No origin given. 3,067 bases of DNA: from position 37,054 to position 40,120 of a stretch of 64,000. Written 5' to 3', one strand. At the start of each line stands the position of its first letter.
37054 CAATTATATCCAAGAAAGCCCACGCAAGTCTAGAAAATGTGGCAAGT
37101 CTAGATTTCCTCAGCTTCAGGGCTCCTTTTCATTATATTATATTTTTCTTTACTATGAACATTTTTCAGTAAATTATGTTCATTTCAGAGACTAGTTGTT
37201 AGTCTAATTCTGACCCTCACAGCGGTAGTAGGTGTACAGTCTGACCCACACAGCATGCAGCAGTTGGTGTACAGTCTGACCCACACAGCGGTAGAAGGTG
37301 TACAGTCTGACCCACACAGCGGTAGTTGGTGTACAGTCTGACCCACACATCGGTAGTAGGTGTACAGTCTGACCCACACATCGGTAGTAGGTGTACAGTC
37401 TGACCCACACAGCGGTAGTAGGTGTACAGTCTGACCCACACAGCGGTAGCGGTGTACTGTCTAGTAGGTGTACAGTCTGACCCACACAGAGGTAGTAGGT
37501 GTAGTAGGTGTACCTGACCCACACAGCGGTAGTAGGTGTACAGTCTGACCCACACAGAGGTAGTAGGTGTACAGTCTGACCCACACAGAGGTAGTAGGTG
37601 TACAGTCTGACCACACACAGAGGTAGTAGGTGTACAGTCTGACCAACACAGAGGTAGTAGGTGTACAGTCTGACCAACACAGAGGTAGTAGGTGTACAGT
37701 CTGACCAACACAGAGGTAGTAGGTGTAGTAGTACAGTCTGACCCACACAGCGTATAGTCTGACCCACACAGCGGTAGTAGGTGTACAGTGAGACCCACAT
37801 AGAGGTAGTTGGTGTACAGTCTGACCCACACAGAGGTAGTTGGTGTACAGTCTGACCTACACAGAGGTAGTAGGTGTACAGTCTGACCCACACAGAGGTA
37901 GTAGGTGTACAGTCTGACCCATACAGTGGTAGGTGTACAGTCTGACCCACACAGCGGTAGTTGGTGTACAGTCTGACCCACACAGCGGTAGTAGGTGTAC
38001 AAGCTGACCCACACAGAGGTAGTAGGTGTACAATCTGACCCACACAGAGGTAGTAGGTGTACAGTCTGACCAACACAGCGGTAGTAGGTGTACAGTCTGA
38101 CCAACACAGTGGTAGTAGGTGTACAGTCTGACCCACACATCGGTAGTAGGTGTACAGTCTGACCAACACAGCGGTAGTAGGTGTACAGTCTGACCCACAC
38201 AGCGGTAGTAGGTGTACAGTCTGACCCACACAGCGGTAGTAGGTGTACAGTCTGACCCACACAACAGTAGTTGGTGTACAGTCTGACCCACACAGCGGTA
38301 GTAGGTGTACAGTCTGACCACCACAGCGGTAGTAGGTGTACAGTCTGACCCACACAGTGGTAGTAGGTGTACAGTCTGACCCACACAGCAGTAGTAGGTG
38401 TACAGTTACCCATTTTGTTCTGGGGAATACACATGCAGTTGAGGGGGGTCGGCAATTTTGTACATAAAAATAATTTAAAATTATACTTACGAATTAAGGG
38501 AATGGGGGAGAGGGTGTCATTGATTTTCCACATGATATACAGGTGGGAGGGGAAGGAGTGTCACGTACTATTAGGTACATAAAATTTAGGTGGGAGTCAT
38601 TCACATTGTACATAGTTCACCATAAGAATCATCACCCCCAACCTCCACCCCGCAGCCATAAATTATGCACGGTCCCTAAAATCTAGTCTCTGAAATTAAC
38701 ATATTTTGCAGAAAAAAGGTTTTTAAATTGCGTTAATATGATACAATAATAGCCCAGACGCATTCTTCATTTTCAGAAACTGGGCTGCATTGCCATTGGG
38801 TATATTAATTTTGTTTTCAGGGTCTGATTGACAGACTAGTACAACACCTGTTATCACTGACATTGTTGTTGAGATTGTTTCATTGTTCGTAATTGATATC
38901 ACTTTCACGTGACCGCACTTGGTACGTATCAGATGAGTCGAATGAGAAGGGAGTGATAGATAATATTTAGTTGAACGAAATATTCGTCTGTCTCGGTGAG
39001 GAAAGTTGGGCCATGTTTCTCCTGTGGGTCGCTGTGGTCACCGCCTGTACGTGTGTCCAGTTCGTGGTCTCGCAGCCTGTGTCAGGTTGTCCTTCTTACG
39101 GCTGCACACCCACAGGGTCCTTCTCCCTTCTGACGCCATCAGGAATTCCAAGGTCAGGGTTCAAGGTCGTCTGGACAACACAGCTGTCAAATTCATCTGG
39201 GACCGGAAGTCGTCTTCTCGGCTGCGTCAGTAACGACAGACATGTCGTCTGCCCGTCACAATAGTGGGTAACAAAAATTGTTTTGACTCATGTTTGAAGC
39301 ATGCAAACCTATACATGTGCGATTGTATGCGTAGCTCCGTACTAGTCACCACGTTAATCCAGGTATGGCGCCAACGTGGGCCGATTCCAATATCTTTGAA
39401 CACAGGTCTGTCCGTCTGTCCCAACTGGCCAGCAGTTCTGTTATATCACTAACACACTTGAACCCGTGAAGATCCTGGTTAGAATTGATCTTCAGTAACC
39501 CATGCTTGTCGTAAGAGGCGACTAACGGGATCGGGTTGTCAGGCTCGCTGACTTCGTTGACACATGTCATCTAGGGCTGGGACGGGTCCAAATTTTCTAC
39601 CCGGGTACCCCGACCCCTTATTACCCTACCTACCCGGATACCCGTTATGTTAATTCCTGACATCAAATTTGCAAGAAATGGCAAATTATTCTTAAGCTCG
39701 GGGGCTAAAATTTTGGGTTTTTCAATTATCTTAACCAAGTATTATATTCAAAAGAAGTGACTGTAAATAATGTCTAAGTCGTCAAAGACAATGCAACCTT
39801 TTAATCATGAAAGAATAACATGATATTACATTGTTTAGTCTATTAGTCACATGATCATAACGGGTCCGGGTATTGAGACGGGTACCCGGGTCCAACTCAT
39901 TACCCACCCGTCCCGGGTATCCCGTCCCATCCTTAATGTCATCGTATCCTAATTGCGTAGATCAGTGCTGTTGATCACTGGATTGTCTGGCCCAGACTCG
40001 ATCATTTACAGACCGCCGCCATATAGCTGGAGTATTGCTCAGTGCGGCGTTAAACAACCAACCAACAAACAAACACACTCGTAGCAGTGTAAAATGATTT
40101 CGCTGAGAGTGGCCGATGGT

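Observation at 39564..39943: hAT-type MITE caught nested inside a SINE with an intact 8-bp target-site duplication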

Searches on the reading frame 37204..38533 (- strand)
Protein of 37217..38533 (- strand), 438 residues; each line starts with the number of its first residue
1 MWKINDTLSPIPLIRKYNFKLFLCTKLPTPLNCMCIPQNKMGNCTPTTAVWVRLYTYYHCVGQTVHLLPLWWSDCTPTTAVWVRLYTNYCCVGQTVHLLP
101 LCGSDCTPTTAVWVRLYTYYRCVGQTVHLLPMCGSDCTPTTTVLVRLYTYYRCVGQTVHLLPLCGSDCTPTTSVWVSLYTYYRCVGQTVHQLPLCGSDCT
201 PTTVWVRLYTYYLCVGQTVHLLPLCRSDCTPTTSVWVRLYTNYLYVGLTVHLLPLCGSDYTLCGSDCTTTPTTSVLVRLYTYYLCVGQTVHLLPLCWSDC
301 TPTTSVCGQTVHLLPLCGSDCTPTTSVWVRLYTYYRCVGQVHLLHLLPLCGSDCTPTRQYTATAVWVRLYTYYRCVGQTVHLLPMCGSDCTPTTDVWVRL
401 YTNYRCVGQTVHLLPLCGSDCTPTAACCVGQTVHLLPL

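Call 12: search_protein_families(library=pfam, proteins=[window:37217-38533:-, window:37204-38355:-], max_evalue=0.01)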
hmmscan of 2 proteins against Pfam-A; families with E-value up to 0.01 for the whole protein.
window:37217-38533:- (438 aa): 0 families

window:37204-38355:- (383 aa): 1 family
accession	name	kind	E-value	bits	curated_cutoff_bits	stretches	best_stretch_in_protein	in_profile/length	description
PF18802.6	CxC1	-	0.0057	17.2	26.9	0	38-80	42-87/105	CxC1 like cysteine cluster associated with KDZ transposases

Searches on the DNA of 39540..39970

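Call 37: search_rna_families(source=window, start=39540, end=39970, threshold=evalue, max_evalue=10)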
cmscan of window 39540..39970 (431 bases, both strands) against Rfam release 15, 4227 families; matches with E-value up to 10: 3.
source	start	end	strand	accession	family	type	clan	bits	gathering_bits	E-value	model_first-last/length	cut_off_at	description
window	39777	39857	-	RF00200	snoZ199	Gene; snRNA; snoRNA; CD-box;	-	16.7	47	5.3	1-84/84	no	Small nucleolar RNA Z199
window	39861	39919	-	RF01068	Guanidine-II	Cis-reg; riboswitch;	-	15.6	32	0.88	1-48/48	no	Guanidine-II riboswitch aptamer (mini-ykkC)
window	39695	39758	-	RF00811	mir-84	Gene; miRNA;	-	12.3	60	8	1-75/75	no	mir-84 microRNA precursor family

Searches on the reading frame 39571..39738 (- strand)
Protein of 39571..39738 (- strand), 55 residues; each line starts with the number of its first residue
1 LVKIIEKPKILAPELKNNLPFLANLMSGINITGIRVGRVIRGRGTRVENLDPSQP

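Call 14: find_encoding_contigs(protein=window:39571-39738:-, flank=3000, max_places=10)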
Protein window:39571-39738:- (55 aa): no gene with exactly this product is on record in the collection.
